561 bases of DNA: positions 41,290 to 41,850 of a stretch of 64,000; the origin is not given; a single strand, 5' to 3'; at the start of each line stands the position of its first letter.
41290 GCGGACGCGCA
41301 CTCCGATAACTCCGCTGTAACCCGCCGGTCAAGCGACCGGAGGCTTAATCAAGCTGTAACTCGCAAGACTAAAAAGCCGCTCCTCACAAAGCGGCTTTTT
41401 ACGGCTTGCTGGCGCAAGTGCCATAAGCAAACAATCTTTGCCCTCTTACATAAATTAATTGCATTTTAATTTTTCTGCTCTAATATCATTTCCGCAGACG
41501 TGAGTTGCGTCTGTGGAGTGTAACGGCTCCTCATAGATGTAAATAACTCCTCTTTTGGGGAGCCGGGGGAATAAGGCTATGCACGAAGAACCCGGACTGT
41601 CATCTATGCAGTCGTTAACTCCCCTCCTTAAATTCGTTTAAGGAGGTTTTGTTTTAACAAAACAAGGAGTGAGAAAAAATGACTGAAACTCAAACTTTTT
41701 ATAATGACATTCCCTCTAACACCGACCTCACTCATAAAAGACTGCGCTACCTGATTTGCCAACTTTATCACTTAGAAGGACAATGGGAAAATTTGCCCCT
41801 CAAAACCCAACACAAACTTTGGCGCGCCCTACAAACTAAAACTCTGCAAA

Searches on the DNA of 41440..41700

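Call 67: search_rna_families(source=window, start=41440, end=41700, threshold=evalue, max_evalue=10)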
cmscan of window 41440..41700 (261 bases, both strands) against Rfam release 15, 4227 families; matches with E-value up to 10: 4.
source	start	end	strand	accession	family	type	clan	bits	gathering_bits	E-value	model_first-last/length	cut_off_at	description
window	41639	41675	+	RF01377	CRISPR-DR64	Gene; CRISPR;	CL00015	15.4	40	3.9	1-37/37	no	CRISPR RNA direct repeat element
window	41474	41661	+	RF00557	L10_leader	Cis-reg; leader;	-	15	44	2.7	1-138/138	no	Ribosomal protein L10 leader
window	41584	41648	+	RF02761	sR084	Gene; sRNA;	-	14.8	95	1.8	1-78/78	no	sR084 sRNA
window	41622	41647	+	RF03800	mir-4477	Gene; miRNA;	-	13.6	74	7.9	1-81/81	no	mir-4477 microRNA precursor family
